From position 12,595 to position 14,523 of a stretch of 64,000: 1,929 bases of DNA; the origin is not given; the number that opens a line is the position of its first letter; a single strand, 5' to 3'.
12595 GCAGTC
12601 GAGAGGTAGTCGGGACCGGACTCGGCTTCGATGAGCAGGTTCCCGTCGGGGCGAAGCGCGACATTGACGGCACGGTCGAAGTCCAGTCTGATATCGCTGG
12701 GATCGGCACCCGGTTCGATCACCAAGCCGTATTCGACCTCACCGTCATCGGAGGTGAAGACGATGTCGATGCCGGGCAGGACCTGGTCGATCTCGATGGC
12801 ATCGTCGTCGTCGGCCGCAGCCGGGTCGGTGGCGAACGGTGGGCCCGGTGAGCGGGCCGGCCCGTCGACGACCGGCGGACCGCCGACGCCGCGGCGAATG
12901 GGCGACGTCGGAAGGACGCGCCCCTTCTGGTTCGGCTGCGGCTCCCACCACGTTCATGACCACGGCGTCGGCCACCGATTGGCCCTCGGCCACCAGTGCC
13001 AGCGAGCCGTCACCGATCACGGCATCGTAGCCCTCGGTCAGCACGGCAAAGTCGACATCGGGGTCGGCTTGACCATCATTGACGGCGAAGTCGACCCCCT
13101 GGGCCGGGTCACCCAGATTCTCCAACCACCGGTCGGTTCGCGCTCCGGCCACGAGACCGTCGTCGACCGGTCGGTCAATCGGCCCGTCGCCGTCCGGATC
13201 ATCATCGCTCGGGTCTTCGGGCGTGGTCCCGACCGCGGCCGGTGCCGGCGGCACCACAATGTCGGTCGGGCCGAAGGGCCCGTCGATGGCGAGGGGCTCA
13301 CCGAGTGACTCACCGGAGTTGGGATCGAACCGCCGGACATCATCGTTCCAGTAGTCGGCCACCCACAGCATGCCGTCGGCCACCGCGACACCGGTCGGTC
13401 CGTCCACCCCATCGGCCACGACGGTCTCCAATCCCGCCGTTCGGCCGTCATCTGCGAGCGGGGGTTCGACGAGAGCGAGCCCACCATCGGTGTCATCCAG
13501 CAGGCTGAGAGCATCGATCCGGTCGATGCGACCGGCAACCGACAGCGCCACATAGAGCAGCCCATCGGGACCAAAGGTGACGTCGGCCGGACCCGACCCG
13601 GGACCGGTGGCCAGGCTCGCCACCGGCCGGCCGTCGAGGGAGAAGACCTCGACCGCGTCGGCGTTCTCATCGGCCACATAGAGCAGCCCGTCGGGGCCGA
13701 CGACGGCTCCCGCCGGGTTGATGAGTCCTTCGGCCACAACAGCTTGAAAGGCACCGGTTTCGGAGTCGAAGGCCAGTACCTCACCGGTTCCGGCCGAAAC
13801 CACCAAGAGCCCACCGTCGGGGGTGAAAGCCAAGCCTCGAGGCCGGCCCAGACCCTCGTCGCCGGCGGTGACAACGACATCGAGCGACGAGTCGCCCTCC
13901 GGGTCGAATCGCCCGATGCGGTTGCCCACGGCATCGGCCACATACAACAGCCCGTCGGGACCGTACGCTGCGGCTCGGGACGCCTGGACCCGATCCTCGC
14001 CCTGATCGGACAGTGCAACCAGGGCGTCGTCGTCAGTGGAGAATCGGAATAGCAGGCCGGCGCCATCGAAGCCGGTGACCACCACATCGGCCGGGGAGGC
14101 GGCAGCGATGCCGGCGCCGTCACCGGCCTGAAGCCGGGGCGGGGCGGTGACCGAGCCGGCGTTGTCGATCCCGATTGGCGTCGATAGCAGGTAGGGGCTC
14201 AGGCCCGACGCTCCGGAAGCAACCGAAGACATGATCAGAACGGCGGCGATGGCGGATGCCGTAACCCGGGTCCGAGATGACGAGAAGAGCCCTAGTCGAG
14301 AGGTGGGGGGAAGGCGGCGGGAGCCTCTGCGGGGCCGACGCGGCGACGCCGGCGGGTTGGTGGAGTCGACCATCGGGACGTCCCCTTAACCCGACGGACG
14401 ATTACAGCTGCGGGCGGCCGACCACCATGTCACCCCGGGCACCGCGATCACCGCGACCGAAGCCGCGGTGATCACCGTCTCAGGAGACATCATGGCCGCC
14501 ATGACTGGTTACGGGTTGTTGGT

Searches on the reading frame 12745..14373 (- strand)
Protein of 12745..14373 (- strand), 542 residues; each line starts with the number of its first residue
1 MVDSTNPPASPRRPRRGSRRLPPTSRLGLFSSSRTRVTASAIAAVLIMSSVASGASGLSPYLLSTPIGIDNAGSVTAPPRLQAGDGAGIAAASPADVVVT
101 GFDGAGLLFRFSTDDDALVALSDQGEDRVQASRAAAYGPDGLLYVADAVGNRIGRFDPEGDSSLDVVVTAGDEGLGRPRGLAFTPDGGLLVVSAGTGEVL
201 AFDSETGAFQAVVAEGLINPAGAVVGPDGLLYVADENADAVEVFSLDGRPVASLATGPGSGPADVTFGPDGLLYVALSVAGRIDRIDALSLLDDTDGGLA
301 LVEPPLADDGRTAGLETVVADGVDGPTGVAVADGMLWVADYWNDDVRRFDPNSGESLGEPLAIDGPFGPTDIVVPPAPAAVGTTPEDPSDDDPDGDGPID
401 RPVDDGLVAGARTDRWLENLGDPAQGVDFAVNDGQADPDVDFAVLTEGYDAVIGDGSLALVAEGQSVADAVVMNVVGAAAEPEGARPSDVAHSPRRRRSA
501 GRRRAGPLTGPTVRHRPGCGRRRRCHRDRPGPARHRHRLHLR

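Call 92: search_protein_families(library=pfam, proteins=[window:12745-14373:-], max_evalue=0.01)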
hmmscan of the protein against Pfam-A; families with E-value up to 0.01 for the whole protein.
window:12745-14373:- (542 aa): 7 families
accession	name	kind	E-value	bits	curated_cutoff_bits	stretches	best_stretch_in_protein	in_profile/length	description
PF01436.27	NHL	-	8.4e-16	57.6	20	0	219-238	3-22/28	NHL repeat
PF24684.1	Vgb_lyase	-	6.5e-12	45.3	50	1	136-287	61-208/290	Virginiamycin B lyase family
PF08450.18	SGL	-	4.7e-09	36.7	26.3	1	106-208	115-215/246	SMP-30/Gluconolactonase/LRE-like region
PF10282.15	Lactonase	-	8.1e-05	22.4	21.7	0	138-215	252-333/344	Lactonase, 7-bladed beta-propeller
PF20067.5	SSL_N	-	0.0003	21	18.9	0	254-283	15-43/46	Strictosidine synthase-like, N-terminal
PF13449.12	Phytase-like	-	0.0011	19.4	27.6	0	223-313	73-153/284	Esterase-like activity of phytase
PF21959.2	DUF6923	-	0.0011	19.2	27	0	221-288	91-159/234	Repeat of unknown function (DUF6923)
